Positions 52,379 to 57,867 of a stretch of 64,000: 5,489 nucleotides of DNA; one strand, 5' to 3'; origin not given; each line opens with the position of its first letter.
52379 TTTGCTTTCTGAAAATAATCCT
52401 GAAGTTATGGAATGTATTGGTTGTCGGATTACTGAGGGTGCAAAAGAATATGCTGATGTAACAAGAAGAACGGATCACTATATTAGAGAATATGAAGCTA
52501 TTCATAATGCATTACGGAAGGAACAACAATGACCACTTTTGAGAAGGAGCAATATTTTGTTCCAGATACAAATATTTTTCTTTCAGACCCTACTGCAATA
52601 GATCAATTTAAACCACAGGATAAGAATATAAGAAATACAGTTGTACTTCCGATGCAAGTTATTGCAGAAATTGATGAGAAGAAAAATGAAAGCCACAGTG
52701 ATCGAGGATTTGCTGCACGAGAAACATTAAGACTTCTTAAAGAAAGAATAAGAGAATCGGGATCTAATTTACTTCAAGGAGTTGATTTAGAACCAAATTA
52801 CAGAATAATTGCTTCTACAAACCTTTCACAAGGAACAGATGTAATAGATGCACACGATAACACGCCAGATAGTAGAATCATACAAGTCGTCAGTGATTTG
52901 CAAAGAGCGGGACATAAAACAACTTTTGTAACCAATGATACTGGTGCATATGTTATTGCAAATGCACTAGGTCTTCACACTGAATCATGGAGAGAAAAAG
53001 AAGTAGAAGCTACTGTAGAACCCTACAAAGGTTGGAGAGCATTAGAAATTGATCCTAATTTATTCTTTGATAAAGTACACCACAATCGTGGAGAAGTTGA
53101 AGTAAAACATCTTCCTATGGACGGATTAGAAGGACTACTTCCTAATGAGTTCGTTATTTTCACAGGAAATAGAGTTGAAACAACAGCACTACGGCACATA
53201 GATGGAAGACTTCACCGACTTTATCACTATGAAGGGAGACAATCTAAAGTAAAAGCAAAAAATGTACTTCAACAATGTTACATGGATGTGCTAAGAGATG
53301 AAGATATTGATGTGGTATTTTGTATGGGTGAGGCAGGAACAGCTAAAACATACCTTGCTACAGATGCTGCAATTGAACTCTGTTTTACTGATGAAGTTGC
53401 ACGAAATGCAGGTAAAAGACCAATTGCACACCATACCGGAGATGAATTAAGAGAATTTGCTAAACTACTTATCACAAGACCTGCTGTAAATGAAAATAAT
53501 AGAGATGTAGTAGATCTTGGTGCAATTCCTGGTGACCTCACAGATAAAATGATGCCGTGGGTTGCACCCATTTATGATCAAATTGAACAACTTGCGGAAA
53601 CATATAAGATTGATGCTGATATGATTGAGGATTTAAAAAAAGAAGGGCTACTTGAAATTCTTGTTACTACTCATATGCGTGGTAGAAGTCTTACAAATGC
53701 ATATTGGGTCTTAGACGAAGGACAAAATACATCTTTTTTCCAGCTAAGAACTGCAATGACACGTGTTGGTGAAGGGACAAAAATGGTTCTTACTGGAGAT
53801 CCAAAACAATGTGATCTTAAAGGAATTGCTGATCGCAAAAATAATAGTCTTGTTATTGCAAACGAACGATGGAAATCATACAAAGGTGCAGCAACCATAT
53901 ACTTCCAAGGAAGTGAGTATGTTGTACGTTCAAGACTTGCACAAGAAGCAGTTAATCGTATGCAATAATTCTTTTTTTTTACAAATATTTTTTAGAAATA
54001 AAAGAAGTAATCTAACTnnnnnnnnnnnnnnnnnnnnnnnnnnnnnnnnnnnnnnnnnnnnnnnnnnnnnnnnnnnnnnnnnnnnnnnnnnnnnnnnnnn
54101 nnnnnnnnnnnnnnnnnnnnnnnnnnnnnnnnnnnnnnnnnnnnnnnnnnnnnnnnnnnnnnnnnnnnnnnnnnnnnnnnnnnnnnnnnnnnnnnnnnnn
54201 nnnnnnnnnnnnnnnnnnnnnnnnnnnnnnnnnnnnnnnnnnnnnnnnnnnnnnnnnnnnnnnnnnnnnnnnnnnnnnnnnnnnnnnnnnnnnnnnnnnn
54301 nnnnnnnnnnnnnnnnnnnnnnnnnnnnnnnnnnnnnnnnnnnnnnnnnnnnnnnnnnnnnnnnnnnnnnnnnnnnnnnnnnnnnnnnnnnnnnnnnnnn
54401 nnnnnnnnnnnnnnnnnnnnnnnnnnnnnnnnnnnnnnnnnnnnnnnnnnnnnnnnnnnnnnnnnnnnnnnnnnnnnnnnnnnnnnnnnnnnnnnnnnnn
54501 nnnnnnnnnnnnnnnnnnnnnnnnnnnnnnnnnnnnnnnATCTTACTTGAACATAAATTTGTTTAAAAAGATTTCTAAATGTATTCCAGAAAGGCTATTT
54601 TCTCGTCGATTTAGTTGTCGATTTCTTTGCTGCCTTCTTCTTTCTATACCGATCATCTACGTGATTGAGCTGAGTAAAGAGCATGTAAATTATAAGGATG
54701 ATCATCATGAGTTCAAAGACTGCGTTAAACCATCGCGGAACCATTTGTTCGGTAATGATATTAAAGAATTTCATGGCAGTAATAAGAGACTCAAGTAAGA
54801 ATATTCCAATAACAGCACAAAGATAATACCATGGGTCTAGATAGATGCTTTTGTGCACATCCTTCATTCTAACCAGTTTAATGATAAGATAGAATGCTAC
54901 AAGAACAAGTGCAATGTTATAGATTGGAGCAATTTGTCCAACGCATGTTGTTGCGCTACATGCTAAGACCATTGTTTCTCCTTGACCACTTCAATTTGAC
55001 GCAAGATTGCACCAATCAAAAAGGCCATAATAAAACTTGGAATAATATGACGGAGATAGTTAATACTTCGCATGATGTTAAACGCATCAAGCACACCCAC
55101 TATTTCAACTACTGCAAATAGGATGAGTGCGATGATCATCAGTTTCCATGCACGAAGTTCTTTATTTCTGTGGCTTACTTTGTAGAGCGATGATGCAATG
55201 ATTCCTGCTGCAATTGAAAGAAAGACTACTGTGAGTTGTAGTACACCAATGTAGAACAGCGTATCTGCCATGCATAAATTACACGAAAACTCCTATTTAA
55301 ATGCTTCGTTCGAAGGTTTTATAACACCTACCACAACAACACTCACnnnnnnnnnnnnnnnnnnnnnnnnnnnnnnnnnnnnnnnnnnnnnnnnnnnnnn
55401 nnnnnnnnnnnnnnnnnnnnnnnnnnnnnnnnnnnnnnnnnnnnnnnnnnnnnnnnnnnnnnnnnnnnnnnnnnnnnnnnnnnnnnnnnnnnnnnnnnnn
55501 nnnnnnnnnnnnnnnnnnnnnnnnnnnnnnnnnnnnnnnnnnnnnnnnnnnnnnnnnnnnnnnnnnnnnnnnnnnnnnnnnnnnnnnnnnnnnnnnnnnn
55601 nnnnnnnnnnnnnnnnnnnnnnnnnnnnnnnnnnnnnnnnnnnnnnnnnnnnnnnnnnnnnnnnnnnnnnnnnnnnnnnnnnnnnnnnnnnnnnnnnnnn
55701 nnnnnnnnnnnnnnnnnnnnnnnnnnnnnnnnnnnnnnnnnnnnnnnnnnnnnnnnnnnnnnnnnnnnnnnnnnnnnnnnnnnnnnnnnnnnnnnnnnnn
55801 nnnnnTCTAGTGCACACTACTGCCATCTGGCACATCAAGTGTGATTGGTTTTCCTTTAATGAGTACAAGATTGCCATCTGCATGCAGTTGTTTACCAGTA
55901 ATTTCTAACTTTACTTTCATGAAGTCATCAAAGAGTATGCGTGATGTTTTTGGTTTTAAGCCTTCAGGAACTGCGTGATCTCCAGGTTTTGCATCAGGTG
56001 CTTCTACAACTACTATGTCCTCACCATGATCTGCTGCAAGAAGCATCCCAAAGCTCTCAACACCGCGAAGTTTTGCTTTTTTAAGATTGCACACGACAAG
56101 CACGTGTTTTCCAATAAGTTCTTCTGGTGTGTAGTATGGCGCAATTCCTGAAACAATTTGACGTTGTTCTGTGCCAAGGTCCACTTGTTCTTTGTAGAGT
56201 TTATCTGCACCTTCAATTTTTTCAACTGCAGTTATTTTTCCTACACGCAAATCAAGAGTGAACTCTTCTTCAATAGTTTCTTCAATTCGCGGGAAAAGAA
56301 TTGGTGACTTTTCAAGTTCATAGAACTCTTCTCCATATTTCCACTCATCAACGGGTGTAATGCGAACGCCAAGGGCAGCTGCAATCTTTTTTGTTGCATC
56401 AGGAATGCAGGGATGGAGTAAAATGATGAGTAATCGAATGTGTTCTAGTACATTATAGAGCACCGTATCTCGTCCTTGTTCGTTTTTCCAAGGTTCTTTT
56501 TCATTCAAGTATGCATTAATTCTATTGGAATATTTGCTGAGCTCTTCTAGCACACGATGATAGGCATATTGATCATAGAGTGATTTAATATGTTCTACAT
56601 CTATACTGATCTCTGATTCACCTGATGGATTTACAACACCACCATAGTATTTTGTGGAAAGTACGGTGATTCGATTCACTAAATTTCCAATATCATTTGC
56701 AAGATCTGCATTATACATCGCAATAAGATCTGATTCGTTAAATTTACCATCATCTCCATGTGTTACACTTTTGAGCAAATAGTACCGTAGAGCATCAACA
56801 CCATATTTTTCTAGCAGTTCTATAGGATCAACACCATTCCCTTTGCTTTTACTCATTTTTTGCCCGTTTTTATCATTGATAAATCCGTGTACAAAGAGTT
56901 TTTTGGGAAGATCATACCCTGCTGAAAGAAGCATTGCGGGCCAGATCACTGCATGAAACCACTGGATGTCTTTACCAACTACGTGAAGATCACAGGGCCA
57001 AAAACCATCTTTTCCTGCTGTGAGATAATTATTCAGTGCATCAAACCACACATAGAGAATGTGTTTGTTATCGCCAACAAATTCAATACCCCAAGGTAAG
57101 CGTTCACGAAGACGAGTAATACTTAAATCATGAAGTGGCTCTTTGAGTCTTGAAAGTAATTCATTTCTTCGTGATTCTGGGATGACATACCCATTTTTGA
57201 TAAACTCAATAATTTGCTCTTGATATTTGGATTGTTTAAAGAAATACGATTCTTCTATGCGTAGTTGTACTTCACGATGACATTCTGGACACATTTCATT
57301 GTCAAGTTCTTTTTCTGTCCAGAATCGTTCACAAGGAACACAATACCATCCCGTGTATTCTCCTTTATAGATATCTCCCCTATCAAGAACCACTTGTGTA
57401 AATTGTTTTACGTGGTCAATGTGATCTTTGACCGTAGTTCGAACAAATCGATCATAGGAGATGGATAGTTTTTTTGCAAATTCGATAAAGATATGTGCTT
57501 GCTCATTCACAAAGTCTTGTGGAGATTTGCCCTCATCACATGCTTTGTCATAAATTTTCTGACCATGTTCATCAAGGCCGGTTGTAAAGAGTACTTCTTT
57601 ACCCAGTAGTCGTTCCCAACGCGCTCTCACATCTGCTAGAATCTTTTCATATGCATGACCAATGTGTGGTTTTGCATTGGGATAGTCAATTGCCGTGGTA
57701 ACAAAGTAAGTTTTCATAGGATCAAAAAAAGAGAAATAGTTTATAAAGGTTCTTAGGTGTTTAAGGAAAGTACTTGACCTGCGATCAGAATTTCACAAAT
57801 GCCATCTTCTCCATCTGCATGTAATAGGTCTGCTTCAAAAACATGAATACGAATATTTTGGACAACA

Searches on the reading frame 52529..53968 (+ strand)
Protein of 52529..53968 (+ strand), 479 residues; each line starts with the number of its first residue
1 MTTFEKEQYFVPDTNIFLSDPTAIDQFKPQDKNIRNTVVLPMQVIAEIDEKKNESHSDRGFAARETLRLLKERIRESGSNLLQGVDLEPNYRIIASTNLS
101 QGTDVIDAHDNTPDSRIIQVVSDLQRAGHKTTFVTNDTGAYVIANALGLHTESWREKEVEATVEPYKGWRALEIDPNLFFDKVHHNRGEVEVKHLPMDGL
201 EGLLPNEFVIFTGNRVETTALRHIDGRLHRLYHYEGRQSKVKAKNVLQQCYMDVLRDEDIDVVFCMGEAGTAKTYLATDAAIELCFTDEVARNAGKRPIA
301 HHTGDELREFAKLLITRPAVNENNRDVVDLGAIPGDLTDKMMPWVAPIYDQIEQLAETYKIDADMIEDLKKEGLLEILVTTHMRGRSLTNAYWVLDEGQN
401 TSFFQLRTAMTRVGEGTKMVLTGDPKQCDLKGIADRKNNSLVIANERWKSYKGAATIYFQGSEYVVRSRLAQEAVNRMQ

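Call 7: search_protein_families(library=pfam, proteins=[window:52529-53968:+], max_evalue=0.00001)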
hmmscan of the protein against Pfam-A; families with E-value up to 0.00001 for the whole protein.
window:52529-53968:+ (479 aa): 2 families
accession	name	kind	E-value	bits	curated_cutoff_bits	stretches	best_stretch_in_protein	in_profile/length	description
PF02562.22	PhoH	-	1.4e-45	155.7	27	2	308-476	47-202/205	PhoH-like protein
PF13638.12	PIN_4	-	1.8e-21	77.2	21.9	1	10-153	1-130/132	PIN domain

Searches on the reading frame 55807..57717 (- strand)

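Call 7: search_protein_families(library=pfam, proteins=[window:55807-57717:-], max_evalue=0.00001)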
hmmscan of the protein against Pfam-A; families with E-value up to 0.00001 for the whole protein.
window:55807-57717:- (636 aa): 6 families
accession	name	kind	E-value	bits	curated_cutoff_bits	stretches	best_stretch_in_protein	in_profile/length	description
PF09334.17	tRNA-synt_1g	-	1.5e-96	324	20.1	2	151-350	177-390/391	tRNA synthetases class I (M)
PF00133.28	tRNA-synt_1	-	8.4e-32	110.9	22.7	2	236-321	323-409/414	tRNA synthetases class I (I, L, M and V)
PF01588.26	tRNA_bind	-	2e-30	105.1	27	1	490-580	1-95/96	Putative tRNA binding domain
PF01406.26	tRNA-synt_1e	-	1.8e-15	57.6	27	1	16-120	22-125/301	tRNA synthetases class I (C) catalytic domain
PF08264.19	Anticodon_1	-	2.5e-06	27.9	25.1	1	369-462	7-89/148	Anticodon-binding domain of tRNA ligase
PF01921.24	tRNA-synt_1f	-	9.5e-06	25.2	27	0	275-317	270-312/360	tRNA synthetases class I (K)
